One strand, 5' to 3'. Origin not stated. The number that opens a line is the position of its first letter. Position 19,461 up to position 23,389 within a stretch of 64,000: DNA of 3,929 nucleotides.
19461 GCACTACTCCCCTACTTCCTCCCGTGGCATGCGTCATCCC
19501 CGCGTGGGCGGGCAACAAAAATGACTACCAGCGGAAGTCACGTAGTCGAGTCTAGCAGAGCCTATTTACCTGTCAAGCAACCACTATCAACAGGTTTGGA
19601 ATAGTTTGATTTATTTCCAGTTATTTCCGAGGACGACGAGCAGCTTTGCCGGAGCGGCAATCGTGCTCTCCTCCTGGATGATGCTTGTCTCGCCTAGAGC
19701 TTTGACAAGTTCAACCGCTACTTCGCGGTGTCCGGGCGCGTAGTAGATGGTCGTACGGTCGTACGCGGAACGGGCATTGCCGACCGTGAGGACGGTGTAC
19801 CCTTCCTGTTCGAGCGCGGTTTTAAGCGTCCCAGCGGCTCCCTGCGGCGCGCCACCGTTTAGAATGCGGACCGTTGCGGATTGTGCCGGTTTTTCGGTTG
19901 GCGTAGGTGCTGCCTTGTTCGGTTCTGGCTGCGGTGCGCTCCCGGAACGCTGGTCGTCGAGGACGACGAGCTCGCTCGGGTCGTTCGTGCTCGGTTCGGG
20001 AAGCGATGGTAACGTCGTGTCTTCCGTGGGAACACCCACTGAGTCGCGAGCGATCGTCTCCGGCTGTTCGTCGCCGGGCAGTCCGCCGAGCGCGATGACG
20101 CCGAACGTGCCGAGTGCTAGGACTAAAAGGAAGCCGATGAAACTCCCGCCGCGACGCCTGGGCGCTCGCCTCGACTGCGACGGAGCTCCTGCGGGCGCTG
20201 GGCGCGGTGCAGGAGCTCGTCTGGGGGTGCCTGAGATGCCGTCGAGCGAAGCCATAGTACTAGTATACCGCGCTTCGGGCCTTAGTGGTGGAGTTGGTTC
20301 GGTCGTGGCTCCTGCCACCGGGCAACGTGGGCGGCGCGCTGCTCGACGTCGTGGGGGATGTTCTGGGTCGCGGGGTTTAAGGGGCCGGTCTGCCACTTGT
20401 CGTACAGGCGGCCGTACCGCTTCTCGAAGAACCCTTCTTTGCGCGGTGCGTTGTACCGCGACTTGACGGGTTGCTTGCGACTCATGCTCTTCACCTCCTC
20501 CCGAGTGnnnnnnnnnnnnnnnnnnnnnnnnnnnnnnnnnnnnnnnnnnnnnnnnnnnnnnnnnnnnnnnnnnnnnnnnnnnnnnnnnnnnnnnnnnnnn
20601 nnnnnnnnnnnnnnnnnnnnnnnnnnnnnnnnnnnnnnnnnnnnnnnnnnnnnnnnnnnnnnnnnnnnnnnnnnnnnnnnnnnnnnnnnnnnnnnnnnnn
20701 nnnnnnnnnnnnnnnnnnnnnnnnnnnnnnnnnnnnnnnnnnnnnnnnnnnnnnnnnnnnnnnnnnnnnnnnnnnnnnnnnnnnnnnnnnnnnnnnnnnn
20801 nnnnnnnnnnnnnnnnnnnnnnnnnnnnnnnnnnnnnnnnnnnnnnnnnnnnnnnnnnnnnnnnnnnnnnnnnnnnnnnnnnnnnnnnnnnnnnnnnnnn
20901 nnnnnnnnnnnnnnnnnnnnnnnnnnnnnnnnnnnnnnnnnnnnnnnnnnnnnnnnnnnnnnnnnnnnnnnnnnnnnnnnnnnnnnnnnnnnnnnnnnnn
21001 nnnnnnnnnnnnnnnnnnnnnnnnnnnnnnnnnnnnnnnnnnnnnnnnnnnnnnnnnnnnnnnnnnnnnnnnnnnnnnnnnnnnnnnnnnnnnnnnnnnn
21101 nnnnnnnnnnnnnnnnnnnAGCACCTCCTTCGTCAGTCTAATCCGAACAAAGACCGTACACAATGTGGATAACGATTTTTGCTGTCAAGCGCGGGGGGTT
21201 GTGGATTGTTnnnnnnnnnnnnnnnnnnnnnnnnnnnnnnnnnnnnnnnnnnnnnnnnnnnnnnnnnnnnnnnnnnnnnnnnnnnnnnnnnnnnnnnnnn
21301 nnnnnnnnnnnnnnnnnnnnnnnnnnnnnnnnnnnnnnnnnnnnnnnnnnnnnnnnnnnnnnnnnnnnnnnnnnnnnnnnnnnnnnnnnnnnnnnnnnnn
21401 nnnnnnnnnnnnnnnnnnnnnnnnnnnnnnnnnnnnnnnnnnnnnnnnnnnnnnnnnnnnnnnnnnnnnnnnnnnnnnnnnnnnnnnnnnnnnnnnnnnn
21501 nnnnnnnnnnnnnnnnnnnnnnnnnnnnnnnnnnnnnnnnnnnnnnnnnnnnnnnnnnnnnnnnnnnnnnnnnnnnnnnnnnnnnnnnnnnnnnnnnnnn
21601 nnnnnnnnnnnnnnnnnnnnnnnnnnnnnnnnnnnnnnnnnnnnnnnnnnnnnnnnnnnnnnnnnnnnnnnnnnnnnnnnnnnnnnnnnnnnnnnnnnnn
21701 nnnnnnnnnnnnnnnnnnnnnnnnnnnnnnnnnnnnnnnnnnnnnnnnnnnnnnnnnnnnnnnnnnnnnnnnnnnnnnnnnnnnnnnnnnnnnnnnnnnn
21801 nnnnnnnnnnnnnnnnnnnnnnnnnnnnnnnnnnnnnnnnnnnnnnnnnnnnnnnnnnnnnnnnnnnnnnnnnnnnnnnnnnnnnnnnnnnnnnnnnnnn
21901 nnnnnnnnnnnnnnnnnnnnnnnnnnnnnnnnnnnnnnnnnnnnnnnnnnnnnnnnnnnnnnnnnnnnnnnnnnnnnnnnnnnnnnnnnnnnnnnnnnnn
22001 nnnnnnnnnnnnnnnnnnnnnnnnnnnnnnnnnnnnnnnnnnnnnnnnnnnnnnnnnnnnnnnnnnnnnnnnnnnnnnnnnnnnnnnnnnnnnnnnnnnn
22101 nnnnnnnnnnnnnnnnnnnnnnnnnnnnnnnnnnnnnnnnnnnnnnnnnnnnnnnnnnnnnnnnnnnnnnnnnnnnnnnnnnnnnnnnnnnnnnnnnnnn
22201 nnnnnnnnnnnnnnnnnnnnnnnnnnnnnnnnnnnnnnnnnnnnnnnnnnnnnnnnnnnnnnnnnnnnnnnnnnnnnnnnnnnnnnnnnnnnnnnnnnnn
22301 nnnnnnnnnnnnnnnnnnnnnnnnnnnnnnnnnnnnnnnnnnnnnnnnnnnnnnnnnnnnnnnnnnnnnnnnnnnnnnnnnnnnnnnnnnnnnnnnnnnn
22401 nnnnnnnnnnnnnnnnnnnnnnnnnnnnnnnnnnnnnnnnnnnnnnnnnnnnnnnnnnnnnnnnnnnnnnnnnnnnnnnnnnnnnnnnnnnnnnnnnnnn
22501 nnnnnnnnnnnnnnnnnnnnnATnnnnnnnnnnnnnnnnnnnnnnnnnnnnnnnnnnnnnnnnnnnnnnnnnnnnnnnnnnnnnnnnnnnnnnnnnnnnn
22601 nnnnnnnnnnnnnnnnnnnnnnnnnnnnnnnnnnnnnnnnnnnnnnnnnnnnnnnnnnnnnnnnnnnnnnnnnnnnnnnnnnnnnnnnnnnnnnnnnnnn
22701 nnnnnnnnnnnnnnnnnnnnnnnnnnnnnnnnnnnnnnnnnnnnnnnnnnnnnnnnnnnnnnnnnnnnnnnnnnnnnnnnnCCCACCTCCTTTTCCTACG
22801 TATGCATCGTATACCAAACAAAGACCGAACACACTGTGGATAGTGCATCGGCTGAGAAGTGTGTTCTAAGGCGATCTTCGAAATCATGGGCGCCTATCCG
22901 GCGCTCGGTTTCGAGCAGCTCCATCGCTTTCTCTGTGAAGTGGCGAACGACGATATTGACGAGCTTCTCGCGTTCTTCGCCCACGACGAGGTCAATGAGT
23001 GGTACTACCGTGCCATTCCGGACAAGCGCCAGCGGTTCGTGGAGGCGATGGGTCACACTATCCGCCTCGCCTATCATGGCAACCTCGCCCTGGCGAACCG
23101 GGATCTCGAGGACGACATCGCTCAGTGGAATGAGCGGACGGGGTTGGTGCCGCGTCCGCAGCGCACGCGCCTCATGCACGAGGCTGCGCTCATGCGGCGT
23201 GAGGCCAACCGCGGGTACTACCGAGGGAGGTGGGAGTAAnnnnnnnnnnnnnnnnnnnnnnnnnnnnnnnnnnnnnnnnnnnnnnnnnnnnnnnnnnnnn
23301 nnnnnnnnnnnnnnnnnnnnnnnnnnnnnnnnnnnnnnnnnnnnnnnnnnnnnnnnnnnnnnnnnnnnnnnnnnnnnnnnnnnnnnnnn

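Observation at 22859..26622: Putative SOS-controlled operon of three uncharacterised proteins, including a J-domain-like protein and a 540-aa coiled-coil protein.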

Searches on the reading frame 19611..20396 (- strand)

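Call 6: search_protein_families(library=pfam, proteins=[window:19611-20396:-], max_evalue=1)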
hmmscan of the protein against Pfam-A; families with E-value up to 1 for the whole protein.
window:19611-20396:- (261 aa): 2 families
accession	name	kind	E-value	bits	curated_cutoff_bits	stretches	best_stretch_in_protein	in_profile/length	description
PF13399.11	LytR_C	-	1.7e-15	58.1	22.2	1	174-260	2-86/86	LytR cell envelope-related transcriptional attenuator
PF19779.4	DUF6264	-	0.5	11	31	1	15-101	20-88/183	Family of unknown function (DUF6264)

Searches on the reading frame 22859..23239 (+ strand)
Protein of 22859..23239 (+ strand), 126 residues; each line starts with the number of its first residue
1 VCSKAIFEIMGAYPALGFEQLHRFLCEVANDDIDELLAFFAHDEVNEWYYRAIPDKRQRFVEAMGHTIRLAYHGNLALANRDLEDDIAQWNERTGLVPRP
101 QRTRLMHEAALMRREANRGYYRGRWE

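Call 6: search_protein_families(library=pfam, proteins=[window:22859-23239:+], max_evalue=1)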
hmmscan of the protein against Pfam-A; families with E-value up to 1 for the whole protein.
window:22859-23239:+ (126 aa): 1 family
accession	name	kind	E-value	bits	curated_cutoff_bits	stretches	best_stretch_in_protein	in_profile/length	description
PF02194.20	PXA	-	0.032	14.9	27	1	30-71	5-44/181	PXA domain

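Call 7: search_protein_families(library=padloc, proteins=[window:22859-23239:+], max_evalue=1)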
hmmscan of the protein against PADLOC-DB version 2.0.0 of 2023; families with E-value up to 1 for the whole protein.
window:22859-23239:+ (126 aa): 0 families

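Call 63: search_solved_structures(query=window:22859-23239:+, max_evalue=10)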
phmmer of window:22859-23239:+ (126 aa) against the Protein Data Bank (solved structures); distinct sequences matched with E-value up to 10: 0.

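Call 71: search_protein_families(library=ncbifam, proteins=[window:22859-23239:+], max_evalue=1)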
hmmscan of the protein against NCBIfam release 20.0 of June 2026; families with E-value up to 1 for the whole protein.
window:22859-23239:+ (126 aa): 0 families
